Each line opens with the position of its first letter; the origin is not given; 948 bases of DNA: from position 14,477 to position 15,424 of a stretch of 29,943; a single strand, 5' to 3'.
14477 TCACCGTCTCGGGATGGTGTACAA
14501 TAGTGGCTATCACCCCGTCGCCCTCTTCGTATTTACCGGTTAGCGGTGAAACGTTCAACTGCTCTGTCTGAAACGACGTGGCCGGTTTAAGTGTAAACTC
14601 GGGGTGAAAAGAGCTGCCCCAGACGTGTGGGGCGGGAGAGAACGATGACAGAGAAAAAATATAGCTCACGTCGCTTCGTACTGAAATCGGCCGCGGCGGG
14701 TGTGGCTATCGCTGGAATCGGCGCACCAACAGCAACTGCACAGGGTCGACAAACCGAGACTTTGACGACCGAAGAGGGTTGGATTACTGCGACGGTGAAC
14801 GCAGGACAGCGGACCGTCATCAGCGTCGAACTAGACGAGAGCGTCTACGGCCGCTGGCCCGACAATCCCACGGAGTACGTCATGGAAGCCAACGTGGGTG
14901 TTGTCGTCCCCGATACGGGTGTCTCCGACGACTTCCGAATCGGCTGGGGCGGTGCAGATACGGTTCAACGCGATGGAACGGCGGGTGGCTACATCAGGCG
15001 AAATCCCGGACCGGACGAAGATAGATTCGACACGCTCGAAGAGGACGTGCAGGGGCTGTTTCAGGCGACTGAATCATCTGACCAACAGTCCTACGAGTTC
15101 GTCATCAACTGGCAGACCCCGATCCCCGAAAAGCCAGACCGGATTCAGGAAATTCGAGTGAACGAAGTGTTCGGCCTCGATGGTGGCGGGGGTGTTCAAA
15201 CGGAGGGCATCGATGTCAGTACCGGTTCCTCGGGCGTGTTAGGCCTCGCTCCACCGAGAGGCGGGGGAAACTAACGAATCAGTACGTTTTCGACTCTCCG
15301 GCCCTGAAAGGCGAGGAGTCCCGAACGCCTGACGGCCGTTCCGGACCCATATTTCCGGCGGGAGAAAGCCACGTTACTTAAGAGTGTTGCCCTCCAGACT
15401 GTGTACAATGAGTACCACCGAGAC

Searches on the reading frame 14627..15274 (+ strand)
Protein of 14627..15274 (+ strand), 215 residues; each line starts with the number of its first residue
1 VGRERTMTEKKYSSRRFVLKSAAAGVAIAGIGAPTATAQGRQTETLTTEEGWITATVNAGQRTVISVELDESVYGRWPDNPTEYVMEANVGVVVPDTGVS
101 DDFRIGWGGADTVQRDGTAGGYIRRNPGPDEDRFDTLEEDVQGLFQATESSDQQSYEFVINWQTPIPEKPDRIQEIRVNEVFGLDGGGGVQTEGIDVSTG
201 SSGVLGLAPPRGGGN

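Call 3: search_protein_families(library=pfam, proteins=[window:14627-15274:+], max_evalue=0.01)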
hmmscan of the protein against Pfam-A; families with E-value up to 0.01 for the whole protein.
window:14627-15274:+ (215 aa): 0 families

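Call 4: search_protein_families(library=ncbifam, proteins=[window:14627-15274:+], max_evalue=0.01)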
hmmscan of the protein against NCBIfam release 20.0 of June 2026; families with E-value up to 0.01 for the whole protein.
window:14627-15274:+ (215 aa): 0 families

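Call 29: search_protein_families(library=padloc, proteins=[window:14627-15274:+], max_evalue=0.01)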
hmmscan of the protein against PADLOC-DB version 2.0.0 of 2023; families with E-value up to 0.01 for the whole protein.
window:14627-15274:+ (215 aa): 0 families

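Call 71: search_protein_families(library=phrogs, proteins=[window:14627-15274:+], max_evalue=0.001)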
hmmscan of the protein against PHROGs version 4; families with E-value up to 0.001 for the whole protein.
window:14627-15274:+ (215 aa): 0 families
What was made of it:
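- There is no GajA/OLD nuclease neighbour, and the M24-like protein has no PADLOC or PHROG hit (calls 29, 71).
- Tried and rejected: The PADLOC and PHROG scans of the M24-like protein and of the low-GC ORF gave no hits (calls 29, 71).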
